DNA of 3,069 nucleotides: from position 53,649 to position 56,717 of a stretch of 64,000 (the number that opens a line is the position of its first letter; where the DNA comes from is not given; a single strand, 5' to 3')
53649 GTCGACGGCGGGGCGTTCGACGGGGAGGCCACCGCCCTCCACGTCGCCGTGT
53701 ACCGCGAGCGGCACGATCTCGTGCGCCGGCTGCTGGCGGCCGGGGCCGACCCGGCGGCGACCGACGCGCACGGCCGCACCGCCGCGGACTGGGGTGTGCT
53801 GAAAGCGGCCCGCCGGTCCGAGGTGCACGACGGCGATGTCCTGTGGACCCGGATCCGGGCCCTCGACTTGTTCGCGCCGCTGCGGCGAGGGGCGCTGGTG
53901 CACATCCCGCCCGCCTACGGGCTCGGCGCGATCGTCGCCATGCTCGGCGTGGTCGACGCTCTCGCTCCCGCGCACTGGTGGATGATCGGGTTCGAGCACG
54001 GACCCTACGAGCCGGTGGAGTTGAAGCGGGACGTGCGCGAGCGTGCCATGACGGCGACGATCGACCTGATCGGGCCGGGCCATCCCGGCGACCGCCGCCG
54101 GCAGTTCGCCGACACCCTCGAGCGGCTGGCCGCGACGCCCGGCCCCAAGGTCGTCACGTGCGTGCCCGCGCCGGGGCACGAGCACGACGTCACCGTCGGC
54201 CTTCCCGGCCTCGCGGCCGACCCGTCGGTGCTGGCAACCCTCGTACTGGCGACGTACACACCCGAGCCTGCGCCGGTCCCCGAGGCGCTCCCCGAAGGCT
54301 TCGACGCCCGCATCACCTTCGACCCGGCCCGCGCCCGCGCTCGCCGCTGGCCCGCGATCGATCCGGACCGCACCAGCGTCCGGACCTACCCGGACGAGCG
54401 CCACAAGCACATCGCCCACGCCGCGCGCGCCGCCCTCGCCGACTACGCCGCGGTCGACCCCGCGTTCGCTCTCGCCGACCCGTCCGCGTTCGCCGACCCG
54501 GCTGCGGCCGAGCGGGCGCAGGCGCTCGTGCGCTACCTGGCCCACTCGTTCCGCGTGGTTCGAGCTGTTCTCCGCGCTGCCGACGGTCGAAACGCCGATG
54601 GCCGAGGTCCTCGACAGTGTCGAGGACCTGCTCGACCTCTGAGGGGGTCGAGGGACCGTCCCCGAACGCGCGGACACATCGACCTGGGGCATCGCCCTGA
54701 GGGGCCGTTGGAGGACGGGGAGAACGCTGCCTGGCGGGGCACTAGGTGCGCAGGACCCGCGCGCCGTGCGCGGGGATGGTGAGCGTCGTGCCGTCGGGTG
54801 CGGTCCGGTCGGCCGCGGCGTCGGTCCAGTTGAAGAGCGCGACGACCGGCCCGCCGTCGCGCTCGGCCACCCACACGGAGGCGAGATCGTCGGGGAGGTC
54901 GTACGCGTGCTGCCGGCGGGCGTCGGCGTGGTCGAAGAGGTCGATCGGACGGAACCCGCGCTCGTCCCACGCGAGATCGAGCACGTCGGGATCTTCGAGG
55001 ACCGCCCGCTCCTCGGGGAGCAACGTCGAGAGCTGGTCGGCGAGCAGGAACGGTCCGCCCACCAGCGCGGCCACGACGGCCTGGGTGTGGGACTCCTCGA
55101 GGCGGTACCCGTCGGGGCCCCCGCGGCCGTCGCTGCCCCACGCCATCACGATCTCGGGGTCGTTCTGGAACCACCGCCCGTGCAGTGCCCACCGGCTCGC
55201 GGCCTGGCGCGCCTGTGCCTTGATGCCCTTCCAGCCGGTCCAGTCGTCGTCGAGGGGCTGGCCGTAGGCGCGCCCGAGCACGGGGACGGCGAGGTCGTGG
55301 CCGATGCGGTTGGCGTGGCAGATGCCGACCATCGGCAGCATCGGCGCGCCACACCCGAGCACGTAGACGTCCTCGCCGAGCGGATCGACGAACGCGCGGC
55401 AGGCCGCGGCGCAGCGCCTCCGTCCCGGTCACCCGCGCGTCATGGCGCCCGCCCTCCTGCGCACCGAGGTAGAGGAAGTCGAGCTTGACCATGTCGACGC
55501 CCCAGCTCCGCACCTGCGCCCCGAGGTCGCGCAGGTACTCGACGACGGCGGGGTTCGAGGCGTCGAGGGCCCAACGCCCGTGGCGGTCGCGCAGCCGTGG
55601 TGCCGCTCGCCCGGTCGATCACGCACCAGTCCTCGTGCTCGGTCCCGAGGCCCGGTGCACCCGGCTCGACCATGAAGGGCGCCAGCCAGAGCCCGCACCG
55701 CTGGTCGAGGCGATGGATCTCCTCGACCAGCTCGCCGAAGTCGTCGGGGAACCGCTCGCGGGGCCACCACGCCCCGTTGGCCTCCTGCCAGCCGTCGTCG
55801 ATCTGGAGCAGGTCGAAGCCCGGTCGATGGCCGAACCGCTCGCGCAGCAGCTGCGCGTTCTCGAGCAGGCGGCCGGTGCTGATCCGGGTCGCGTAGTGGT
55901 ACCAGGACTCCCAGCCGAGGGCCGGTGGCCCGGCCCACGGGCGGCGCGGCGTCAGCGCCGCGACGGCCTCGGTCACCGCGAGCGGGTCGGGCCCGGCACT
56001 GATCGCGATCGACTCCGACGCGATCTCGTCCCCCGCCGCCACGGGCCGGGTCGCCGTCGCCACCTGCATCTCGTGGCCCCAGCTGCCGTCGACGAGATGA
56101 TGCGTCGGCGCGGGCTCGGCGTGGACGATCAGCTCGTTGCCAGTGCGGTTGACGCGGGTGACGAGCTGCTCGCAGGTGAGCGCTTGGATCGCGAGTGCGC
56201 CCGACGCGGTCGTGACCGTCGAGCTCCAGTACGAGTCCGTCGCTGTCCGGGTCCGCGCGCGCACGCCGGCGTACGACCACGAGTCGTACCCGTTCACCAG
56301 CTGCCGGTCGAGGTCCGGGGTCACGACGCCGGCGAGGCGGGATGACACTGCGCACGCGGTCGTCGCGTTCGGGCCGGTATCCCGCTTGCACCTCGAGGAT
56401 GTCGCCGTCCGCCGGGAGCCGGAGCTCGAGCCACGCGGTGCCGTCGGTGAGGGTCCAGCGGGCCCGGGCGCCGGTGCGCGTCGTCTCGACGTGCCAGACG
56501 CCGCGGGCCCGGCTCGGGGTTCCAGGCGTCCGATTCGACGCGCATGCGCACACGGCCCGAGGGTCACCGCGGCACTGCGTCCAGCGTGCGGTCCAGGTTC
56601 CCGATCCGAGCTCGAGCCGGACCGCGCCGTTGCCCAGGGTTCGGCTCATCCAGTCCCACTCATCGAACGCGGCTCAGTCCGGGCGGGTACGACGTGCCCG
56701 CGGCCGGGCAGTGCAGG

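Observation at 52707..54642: ECF sigma factor fused to ankyrin repeats and a Walker-A-less F1-ATPase-beta-like domain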

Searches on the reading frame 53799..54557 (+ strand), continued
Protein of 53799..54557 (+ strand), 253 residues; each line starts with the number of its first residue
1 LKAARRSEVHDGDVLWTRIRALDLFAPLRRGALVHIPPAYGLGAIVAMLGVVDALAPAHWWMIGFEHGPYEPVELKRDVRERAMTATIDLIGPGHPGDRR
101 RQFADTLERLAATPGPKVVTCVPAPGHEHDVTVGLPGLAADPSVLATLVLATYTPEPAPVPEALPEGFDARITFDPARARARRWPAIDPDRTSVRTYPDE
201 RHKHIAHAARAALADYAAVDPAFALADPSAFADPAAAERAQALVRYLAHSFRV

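Call 69: find_encoding_contigs(protein=P0162, flank=8000, max_places=2)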
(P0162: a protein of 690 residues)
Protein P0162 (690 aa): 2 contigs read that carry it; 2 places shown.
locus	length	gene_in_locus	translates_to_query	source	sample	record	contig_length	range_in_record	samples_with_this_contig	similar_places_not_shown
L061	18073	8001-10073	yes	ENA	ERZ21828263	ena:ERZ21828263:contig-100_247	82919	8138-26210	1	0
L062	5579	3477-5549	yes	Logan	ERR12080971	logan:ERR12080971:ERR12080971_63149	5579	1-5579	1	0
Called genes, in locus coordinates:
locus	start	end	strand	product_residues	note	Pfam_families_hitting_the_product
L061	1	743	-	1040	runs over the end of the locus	PF00664:ABC_membrane, PF00005:ABC_tran, PF02463:SMC_N (faint), PF02517:Rce1-like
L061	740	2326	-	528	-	PF12770:CHAT, PF19971:TCAD2 (faint)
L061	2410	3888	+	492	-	-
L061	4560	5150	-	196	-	PF04542:Sigma70_r2 (faint), PF08281:Sigma70_r4_2, PF04545:Sigma70_r4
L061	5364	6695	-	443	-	PF01523:PmbA_TldD_1st, PF19290:PmbA_TldD_2nd, PF19289:PmbA_TldD_3rd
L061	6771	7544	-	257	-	PF00535:Glycos_transf_2, PF13641:Glyco_tranf_2_3 (weak)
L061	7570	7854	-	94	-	-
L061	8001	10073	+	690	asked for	PF04542:Sigma70_r2 (weak), PF08281:Sigma70_r4_2, PF12796:Ank_2, PF13637:Ank_4, PF12796:Ank_2, PF13637:Ank_4, PF00023:Ank, PF00006:ATP-synt_ab, +3 more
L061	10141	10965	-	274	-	PF14249:Tocopherol_cycl (weak)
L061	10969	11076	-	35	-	-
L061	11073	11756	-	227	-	PF20434:BD-FAE (weak)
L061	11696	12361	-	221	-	PF00730:HhH-GPD, PF00633:HHH (weak)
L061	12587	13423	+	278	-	PF00296:Bac_luciferase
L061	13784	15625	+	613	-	PF00664:ABC_membrane, PF00005:ABC_tran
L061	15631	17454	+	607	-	PF00664:ABC_membrane, PF02463:SMC_N (faint), PF00005:ABC_tran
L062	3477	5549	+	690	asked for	PF04542:Sigma70_r2 (weak), PF08281:Sigma70_r4_2, PF12796:Ank_2, PF13637:Ank_4, PF12796:Ank_2, PF13637:Ank_4, PF00023:Ank, PF00006:ATP-synt_ab, +3 more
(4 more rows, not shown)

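Call 70: find_encoding_contigs(protein=P0200, flank=8000, max_places=2)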
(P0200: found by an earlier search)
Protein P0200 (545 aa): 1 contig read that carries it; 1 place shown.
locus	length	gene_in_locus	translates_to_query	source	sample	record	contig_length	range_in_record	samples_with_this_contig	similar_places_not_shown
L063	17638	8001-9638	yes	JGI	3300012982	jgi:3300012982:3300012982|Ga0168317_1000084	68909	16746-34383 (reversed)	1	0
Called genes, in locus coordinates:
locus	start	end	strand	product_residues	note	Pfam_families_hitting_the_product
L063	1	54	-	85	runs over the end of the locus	-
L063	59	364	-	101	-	-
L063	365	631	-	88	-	PF02627:CMD (faint)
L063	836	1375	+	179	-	PF01209:Ubie_methyltran, PF13489:Methyltransf_23, PF13847:Methyltransf_31, PF08241:Methyltransf_11, PF08242:Methyltransf_12, PF13649:Methyltransf_25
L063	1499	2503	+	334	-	PF05496:RuvB_N, PF13191:AAA_16 (faint), PF00004:AAA, PF07728:AAA_5, PF17864:AAA_lid_4, PF05491:WHD_RuvB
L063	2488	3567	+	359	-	PF02547:Queuosine_synth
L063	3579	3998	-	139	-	PF01042:Ribonuc_L-PSP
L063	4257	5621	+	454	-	PF01546:Peptidase_M20, PF07687:M20_dimer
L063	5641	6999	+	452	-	PF01546:Peptidase_M20, PF07687:M20_dimer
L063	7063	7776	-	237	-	PF03301:Trp_dioxygenase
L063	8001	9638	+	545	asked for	PF04542:Sigma70_r2, PF08281:Sigma70_r4_2, PF04545:Sigma70_r4 (faint), PF00006:ATP-synt_ab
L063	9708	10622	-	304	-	PF01715:IPPT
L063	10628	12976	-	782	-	PF00069:Pkinase, PF07714:PK_Tyr_Ser-Thr, PF03109:ABC1 (weak)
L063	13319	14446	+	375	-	-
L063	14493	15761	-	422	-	-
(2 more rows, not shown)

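Call 72: find_encoding_contigs(protein=P0193, flank=3000, max_places=1)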
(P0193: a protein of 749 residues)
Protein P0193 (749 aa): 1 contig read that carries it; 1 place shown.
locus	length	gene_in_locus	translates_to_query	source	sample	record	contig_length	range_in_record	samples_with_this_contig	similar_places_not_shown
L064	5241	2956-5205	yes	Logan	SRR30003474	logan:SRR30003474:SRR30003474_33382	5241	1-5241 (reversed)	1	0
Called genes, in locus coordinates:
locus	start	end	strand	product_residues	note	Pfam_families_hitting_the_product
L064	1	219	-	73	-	?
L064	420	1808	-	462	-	PF00226:DnaJ, PF23381:Beta-prop_IFT122_1st (faint), PF24796:WDR55 (faint), PF24814:WD40_Prp19 (faint), PF25173:Beta-prop_WDR3_1st (faint), PF25175:Beta-prop_WDR5 (faint), PF24817:WD40_WDHD1_1st (faint), PF25174:Beta-prop_THOC3 (weak)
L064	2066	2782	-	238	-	PF00730:HhH-GPD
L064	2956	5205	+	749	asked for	PF04542:Sigma70_r2, PF08281:Sigma70_r4_2, PF04545:Sigma70_r4, PF12796:Ank_2, PF00023:Ank, PF12796:Ank_2, PF12796:Ank_2, PF13857:Ank_5, +7 more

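Call 73: find_encoding_contigs(protein=P0089, flank=3000, max_places=1)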
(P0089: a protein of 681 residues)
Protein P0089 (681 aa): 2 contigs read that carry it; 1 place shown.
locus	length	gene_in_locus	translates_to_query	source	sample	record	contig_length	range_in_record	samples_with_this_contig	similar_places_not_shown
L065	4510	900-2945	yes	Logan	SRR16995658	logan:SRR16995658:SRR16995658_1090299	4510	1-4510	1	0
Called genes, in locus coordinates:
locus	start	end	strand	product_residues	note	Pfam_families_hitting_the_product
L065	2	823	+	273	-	?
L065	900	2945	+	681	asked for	PF04542:Sigma70_r2, PF07638:Sigma70_ECF (faint), PF04545:Sigma70_r4, PF08281:Sigma70_r4_2, PF12796:Ank_2, PF12796:Ank_2, PF13637:Ank_4, PF00023:Ank, +2 more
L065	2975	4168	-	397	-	PF02771:Acyl-CoA_dh_N, PF02770:Acyl-CoA_dh_M, PF00441:Acyl-CoA_dh_1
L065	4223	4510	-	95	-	?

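Call 74: find_encoding_contigs(protein=P0197, flank=6000, max_places=1)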
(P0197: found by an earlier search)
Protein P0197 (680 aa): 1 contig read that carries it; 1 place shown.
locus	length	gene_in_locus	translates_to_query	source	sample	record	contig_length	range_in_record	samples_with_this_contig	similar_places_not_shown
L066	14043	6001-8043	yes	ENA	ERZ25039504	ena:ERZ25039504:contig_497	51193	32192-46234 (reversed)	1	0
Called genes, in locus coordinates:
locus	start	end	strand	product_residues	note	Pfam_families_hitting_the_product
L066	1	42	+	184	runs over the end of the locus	PF02534:T4SS-DNA_transf, PF10412:TrwB_AAD_bind (weak), PF12696:TraG-D_C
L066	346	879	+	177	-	PF01478:Peptidase_A24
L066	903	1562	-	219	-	-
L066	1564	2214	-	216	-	-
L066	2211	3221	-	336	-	PF02601:Exonuc_VII_L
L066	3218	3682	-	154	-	-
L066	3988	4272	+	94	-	-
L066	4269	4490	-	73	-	-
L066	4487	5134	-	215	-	-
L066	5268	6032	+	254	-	-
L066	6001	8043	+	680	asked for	PF04542:Sigma70_r2 (weak), PF04545:Sigma70_r4 (weak), PF08281:Sigma70_r4_2, PF12796:Ank_2 (weak), PF13637:Ank_4, PF13857:Ank_5 (weak), PF12796:Ank_2, PF13637:Ank_4, +2 more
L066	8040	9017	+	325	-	PF10503:Esterase_PHB, PF02230:Abhydrolase_2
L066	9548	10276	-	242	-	PF13489:Methyltransf_23, PF01209:Ubie_methyltran, PF08241:Methyltransf_11, PF08242:Methyltransf_12, PF13649:Methyltransf_25, PF13847:Methyltransf_31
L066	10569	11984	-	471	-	PF03816:LytR_cpsA_psr, PF13399:LytR_C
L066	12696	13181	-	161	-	-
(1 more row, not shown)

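Call 85: predict_structure(alignment_id=A5)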
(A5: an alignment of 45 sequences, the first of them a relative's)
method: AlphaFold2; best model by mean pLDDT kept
length: 645 residues; sequences in the alignment: 45
mean_pLDDT: 89.0   pTM: 0.72
mean pLDDT of the five models: 89.0, 88.4, 86.4, 86.2, 85.8
residues with pLDDT >= 90: 469; 70-90: 112; 50-70: 42; < 50: 22
segments of 3 or more residues with pLDDT < 50: 97-117
pLDDT, mean of each block of 10 residues (from residue 1): 72 96 93 91 88 89 94 95 92 57 40 45 71 79 92 85 90 94 77 54 78 94 98 95 76 89 97 98 93 97 98 97 93 95 98 96 84 69 96 97 92 96 97 92 93 96 97 98 96 93 97 91 75 96 92 97 97 98 95 97 98 94 90 96 94
secondary structure, 60 per line:
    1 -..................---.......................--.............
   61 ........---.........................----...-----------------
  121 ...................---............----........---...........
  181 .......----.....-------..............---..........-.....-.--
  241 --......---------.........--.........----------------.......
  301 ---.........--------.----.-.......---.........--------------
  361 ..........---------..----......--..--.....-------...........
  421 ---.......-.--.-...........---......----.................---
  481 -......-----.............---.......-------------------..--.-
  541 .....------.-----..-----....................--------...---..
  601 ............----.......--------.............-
elements in order: H2-19 H23-45 H48-68 H72-96 H121-139 H143-154 H159-166 H170-187 H192-196 H204-217 H221-230 H232-236 H243-248 H259-266 H269-277 H294-300 H304-312 H328-334 H338-346 H361-370 H386-391 E398-402 H410-420 E424-430 H437-447 E451-456 H461-477 E482-487 H493-505 E509-515 H541-545 H565-584 H599-612 H617-623 H632-644

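Call 87: find_homologous_proteins(query=A5, max_evalue=1e-40)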
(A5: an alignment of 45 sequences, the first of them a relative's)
Query A5 (45 sequences) (645 aa, profile of the alignment): 476 proteins with E <= 1e-40 among 8000 candidates; the best 120 are listed.
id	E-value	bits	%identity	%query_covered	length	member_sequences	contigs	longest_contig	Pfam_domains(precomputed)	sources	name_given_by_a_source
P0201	3.3e-242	824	32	97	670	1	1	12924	PF13606.13,PF13857.13,PF00006.32,PF04545.23,PF12796.14,PF00023.37,PF13637.13,PF08281.19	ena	-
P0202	4.2e-242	824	34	98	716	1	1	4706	PF13606.13,PF13857.13,PF00006.32,PF04545.23,PF12796.14,PF00023.37,PF04542.21,PF13637.13,PF08281.19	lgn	-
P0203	1.1e-235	802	34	98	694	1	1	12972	PF13606.13,PF13857.13,PF00006.32,PF04545.23,PF12796.14,PF00023.37,PF04542.21,PF13637.13,PF08281.19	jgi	jgi:RNA polymerase sigma factor (sigma-70 family)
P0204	4.2e-224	764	44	98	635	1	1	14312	PF13606.13,PF13857.13,PF07638.18,PF04545.23,PF12796.14,PF00023.37,PF13637.13,PF08281.19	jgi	jgi:RNA polymerase sigma factor (sigma-70 family)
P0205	2.4e-223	762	46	98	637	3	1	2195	PF13606.13,PF13857.13,PF12796.14,PF00023.37,PF04542.21,PF13637.13,PF08281.19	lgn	-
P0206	4.8e-223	761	44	98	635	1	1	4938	PF13606.13,PF13857.13,PF04545.23,PF12796.14,PF00023.37,PF13637.13,PF08281.19,PF24521.3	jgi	jgi:RNA polymerase sigma factor (sigma-70 family)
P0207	5.5e-221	754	47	98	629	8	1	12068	PF13606.13,PF13857.13,PF04545.23,PF12796.14,PF00023.37,PF04542.21,PF13637.13,PF08281.19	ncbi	ncbi:MAG: sigma-70 family RNA polymerase sigma factor [Acidimicrobiia bacterium]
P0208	2.4e-219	748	44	98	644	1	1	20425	PF13606.13,PF13857.13,PF04545.23,PF12796.14,PF00023.37,PF04542.21,PF13637.13,PF08281.19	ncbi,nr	ncbi:MAG: sigma-70 family RNA polymerase sigma factor [Candidatus Dormibacteraeota bacterium]|nr:sig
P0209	1.1e-218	746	44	100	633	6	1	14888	PF13606.13,PF13857.13,PF04545.23,PF12796.14,PF00023.37,PF04542.21,PF13637.13,PF08281.19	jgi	-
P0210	1.3e-218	746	45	98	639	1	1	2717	PF13606.13,PF13857.13,PF04545.23,PF12796.14,PF00023.37,PF13637.13,PF08281.19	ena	-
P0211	6.8e-218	744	46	90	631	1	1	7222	PF13606.13,PF13857.13,PF04545.23,PF12796.14,PF00023.37,PF04542.21,PF13637.13,PF08281.19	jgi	jgi:RNA polymerase sigma factor (sigma-70 family)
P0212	5.6e-217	741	45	91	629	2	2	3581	PF13606.13,PF13857.13,PF04545.23,PF12796.14,PF00023.37,PF04542.21,PF13637.13,PF08281.19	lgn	-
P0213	6.8e-217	740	45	98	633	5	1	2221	PF13606.13,PF13857.13,PF04545.23,PF12796.14,PF00023.37,PF04542.21,PF13637.13,PF08281.19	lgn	-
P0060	1.2e-216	739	44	98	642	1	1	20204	PF13606.13,PF13857.13,PF04545.23,PF12796.14,PF00023.37,PF04542.21,PF13637.13,PF08281.19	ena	-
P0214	4.0e-216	738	46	98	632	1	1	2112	PF13606.13,PF13857.13,PF07638.18,PF04545.23,PF12796.14,PF00023.37,PF13637.13,PF08281.19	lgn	-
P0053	5.8e-207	708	100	100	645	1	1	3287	PF13606.13,PF13857.13,PF04545.23,PF12796.14,PF00023.37,PF04542.21,PF13637.13,PF08281.19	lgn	-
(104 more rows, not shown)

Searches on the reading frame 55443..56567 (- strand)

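Call 96: search_protein_families(library=pfam, proteins=[window:55443-56567:-], max_evalue=0.001)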
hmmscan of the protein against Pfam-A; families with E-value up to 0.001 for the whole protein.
window:55443-56567:- (375 aa): 1 family
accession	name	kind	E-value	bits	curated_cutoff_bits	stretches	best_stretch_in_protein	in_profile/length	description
PF02065.24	Melibiase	-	6.5e-06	25.8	27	1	250-327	71-155/347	Melibiase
